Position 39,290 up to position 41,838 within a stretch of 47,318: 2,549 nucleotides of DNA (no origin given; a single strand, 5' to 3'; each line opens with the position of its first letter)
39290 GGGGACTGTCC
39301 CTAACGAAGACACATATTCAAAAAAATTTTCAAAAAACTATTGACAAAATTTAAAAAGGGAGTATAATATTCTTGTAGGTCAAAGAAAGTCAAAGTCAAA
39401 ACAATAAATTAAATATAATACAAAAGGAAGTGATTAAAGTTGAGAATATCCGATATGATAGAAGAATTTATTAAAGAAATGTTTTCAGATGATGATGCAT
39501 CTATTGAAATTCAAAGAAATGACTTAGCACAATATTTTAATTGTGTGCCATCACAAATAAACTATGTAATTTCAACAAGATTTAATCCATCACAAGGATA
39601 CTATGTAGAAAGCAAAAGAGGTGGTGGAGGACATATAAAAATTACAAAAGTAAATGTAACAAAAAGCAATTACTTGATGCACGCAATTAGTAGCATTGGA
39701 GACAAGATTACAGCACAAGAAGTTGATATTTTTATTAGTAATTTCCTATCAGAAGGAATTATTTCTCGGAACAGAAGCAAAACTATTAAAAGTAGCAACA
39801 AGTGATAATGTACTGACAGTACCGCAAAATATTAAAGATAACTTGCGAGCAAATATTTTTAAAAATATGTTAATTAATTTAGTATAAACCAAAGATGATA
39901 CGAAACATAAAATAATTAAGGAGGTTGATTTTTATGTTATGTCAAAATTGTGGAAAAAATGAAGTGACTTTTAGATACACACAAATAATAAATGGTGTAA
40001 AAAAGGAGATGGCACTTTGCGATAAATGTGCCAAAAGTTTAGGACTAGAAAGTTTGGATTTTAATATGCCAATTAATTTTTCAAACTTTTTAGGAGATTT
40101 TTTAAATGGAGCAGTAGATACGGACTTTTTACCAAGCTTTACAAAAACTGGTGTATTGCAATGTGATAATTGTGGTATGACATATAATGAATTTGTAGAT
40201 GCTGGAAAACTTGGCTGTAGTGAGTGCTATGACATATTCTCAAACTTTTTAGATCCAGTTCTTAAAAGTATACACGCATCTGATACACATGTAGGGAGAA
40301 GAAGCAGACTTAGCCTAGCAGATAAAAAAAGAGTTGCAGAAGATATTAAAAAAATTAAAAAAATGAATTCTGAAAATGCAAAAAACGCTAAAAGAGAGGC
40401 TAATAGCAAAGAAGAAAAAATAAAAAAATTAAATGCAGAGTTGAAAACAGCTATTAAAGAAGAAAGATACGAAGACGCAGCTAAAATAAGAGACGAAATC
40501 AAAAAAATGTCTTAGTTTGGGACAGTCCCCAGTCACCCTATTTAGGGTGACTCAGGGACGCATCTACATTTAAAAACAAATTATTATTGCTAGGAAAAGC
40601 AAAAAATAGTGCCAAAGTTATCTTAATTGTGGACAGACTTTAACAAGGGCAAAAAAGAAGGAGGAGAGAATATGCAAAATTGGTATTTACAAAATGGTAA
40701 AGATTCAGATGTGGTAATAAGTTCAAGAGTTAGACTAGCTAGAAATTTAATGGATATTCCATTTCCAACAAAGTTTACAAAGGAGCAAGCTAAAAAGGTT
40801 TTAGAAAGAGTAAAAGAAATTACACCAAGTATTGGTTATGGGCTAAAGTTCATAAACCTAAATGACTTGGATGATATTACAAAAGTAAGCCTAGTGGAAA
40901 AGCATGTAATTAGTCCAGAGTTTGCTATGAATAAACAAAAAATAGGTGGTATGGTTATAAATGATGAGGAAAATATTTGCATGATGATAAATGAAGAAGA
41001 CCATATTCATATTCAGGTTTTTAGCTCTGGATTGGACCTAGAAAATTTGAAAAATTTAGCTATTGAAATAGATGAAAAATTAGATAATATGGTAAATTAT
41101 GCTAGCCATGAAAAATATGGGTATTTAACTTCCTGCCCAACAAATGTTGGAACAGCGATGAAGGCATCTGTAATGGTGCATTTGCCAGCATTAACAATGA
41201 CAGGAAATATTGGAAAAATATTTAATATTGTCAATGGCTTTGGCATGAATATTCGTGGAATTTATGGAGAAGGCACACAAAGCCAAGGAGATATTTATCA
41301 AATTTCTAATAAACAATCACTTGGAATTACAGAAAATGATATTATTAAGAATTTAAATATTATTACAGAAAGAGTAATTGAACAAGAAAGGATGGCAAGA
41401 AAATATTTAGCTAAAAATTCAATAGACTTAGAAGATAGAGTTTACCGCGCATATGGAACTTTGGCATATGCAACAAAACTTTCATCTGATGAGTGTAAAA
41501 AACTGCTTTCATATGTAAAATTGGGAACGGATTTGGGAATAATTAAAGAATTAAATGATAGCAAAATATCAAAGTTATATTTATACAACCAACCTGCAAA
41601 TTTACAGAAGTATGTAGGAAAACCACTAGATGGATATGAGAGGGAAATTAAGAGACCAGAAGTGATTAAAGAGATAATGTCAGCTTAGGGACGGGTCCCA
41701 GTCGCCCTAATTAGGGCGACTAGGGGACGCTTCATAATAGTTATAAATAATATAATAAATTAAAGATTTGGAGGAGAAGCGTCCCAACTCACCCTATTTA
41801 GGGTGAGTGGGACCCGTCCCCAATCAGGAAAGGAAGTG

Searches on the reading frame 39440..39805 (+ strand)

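Call 65: search_protein_families(library=pfam, proteins=[window:39440-39805:+], max_evalue=0.001)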
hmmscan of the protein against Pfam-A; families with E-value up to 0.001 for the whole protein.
window:39440-39805:+ (121 aa): 2 families
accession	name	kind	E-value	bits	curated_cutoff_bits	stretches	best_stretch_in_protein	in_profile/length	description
PF05848.17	CtsR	-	1.1e-34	118.6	23.1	1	2-72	1-72/72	CtsR N-terminal HTH domain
PF17727.6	CtsR_C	-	4.2e-06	27.3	23.8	1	77-118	3-45/72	CtsR C-terminal dimerization domain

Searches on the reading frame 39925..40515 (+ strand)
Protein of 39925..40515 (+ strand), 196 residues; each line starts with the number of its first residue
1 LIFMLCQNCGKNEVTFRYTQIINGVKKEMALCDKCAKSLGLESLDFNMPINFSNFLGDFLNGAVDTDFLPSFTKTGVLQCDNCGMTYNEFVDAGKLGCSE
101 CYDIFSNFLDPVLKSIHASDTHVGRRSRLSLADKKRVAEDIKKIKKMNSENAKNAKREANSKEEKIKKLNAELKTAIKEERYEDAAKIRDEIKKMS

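Call 65: search_protein_families(library=pfam, proteins=[window:39925-40515:+], max_evalue=0.001)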
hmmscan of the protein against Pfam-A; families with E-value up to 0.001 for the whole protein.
window:39925-40515:+ (196 aa): 1 family
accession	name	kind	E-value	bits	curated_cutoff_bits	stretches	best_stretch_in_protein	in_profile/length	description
PF02151.25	UVR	-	1e-08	35.1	21.5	1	163-194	1-32/36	UvrB/uvrC motif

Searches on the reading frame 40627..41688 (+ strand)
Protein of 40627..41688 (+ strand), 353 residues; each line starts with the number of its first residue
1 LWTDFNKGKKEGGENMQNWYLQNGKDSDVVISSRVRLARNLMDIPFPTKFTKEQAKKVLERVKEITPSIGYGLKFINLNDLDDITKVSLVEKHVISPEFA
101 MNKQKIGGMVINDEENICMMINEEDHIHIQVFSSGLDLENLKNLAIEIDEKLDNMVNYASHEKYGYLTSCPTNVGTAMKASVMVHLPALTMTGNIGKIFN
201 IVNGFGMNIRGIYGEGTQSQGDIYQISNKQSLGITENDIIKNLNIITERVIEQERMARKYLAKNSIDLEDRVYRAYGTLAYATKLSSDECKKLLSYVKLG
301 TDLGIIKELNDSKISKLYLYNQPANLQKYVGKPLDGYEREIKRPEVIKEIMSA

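Call 65: search_protein_families(library=pfam, proteins=[window:40627-41688:+], max_evalue=0.001)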
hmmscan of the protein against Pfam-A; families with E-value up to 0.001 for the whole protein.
window:40627-41688:+ (353 aa): 1 family
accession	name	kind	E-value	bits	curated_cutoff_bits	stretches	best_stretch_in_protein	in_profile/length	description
PF00217.24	ATP-gua_Ptrans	-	3.5e-65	219.6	22.4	1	70-256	16-202/203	ATP:guanido phosphotransferase, C-terminal catalytic domain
